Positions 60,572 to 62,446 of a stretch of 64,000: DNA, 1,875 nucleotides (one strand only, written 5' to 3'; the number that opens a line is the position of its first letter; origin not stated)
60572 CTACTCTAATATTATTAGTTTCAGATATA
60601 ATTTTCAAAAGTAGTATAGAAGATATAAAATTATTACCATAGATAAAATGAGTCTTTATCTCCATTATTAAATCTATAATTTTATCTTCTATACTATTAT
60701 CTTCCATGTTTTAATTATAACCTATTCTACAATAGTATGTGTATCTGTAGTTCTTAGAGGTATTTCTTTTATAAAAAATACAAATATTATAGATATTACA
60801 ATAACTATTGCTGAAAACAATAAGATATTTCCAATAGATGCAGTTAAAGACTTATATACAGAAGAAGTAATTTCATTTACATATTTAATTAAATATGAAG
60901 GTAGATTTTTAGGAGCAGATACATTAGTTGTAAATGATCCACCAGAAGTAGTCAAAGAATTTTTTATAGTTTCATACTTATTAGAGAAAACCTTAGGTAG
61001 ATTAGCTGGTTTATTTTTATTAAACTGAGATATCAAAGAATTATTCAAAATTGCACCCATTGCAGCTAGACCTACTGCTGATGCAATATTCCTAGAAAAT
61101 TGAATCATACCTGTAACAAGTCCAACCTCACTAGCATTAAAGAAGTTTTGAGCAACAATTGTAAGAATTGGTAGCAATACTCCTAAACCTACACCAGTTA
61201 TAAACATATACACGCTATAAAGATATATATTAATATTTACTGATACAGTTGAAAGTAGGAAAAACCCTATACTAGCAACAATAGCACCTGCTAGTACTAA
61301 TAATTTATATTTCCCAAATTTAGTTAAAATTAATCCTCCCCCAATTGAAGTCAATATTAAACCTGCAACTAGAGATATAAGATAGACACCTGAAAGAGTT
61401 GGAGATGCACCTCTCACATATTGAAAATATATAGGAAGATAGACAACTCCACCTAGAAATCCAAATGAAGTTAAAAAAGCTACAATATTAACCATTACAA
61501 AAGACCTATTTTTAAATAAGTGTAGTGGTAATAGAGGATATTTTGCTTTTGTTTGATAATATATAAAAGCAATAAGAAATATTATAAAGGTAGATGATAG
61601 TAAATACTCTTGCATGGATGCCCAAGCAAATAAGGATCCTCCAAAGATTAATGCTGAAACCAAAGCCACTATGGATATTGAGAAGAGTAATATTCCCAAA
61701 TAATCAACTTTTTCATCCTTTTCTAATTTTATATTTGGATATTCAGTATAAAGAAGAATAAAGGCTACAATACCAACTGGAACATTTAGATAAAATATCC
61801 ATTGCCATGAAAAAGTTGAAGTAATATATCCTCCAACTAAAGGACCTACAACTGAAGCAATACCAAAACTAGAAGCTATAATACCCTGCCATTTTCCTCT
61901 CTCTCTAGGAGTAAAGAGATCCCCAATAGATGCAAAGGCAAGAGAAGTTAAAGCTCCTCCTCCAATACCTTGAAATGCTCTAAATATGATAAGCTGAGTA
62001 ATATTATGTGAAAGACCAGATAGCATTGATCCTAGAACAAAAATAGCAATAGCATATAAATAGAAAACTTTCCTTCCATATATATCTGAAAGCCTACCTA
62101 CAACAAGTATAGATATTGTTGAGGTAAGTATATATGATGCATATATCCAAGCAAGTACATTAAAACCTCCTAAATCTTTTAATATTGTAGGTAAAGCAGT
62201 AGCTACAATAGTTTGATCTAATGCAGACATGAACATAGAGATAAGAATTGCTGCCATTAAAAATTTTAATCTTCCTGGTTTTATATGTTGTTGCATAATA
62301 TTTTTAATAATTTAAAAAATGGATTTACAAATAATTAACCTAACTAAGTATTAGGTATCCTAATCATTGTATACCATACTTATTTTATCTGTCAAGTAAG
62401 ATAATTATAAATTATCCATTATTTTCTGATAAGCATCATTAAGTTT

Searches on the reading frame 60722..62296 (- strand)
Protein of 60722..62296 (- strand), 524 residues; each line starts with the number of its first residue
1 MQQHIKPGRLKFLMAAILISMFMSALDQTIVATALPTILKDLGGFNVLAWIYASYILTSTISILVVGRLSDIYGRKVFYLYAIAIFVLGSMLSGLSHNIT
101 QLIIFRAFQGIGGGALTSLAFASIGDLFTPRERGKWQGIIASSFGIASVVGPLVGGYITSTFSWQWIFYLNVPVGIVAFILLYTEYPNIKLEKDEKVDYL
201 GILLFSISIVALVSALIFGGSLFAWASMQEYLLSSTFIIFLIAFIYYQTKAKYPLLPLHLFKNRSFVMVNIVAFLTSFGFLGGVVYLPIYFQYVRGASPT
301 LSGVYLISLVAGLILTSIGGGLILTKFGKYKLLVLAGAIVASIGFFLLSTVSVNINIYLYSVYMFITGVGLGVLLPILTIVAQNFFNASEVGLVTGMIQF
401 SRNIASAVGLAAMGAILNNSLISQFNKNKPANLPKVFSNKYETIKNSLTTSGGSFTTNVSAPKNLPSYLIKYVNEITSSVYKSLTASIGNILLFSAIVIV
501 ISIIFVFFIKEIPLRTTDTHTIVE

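Call 73: search_protein_families(library=ncbifam, proteins=[window:60722-62296:-], max_evalue=1e-10)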
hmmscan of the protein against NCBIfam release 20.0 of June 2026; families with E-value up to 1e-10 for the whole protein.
window:60722-62296:- (524 aa): 39 families (the best 25 are shown)
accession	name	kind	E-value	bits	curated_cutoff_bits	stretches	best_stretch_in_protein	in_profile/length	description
TIGR00711.1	efflux_EmrB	subfamily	1.1e-72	245.4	230.2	1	13-508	3-484/485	DHA2 family efflux MFS transporter permease subunit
NF000095.1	tet_MFS_OtrB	exception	1.2e-57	195.7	999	1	13-417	27-437/563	oxytetracycline resistance efflux MFS transporter OtrB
NF000009.1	tet_MFS_Tcr3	exception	4.1e-56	190.6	1000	1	14-418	33-443/512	tetracycline efflux MFS transporter Tcr3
NF040895.2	MFS_effux_SdrM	equivalog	1.7e-49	169.1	550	1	14-418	8-405/441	multidrug efflux MFS transporter SdrM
NF000025.1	MFS_efflux_tcmA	exception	9e-48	163.3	999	1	13-448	27-463/538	tetracenomycin C efflux MFS transporter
NF000391.1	EmrB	exception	2.4e-40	138.7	925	1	5-510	4-496/501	multidrug efflux MFS transporter permease subunit EmrB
NF000218.1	FexA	exception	6.9e-35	120.6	900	1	1-418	10-430/475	chloramphenicol/florfenicol efflux MFS transporter FexA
NF007799.0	PRK10504.1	subfamily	4e-34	118.3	426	1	14-370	12-366/471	multidrug transporter subunit MdtD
NF040856.1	FexB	exception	5.4e-31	107.9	950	1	13-418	15-421/469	chloramphenicol/florfenicol efflux MFS transporter FexB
NF011571.1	PRK14995.1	subfamily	1.8e-28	99.6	701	1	13-500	6-486/493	SmvA family efflux MFS transporter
TIGR00710.1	efflux_Bcr_CflA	subfamily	8.2e-27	94.6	200.9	1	18-234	10-234/385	Bcr/CflA family efflux MFS transporter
NF012180.1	tet_MFS_43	exception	1.5e-25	90.2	999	1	15-417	24-427/484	tetracycline efflux MFS transporter Tet(43)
NF000031.1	MFS_efflux_LmrA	exception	1.6e-25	89.8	850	1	21-414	40-434/484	lincomycin efflux MFS transporter Lmr(A)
TIGR00880.1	2_A_01_02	superfamily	5.3e-25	88.2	131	1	55-183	3-135/141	multidrug resistance protein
NF033896.2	MFS_LfrA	equivalog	9.2e-25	87.2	825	1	7-501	15-499/504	efflux MFS transporter LfrA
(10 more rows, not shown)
